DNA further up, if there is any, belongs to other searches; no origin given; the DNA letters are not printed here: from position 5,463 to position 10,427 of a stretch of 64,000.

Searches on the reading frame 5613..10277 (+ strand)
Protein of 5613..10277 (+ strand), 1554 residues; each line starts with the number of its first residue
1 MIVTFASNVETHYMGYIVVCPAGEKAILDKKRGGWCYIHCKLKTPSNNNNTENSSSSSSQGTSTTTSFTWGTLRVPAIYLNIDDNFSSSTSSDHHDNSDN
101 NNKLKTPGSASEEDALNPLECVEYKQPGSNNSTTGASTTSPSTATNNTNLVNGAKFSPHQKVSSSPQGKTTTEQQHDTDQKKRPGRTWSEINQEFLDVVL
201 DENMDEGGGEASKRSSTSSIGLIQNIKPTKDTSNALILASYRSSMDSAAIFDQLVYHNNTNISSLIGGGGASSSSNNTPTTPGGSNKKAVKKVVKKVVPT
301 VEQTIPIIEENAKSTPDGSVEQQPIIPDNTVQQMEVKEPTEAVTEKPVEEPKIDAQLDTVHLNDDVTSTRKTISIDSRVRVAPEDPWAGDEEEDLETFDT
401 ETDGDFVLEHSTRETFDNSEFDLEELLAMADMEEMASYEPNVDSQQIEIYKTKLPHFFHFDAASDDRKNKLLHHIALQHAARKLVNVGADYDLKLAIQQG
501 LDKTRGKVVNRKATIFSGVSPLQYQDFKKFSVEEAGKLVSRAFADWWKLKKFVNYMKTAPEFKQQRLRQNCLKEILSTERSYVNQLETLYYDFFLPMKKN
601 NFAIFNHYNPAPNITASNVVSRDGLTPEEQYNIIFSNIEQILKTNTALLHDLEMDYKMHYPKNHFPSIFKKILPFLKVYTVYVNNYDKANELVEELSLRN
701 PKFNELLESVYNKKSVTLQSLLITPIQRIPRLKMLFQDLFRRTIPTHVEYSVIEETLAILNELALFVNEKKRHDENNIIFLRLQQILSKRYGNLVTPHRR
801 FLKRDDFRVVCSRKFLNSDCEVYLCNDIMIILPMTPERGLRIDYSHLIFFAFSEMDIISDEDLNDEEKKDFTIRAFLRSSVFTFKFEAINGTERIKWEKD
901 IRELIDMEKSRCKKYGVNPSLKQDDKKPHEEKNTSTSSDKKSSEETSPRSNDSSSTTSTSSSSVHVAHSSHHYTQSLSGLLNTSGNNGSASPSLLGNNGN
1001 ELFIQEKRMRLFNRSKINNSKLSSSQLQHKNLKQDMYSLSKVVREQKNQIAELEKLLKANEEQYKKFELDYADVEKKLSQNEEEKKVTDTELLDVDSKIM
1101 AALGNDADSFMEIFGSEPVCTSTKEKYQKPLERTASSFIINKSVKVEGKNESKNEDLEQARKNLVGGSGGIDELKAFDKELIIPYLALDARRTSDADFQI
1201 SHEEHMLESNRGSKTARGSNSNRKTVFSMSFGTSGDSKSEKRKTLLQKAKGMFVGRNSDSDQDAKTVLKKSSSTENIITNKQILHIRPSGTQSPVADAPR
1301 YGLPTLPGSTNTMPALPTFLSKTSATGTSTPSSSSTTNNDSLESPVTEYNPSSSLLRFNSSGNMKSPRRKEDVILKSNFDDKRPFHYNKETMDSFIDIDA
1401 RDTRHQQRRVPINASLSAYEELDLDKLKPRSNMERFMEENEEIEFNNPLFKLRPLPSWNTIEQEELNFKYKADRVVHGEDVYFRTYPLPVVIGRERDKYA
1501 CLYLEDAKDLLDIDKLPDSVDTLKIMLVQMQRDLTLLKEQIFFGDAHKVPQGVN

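Call 21: search_protein_families(library=pfam, proteins=[window:5613-10277:+], max_evalue=0.00001)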
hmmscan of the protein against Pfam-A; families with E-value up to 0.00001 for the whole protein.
window:5613-10277:+ (1554 aa): 1 family
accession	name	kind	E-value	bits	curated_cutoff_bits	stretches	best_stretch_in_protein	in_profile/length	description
PF00621.25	RhoGEF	-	3e-37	129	27.6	1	571-768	1-180/180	RhoGEF domain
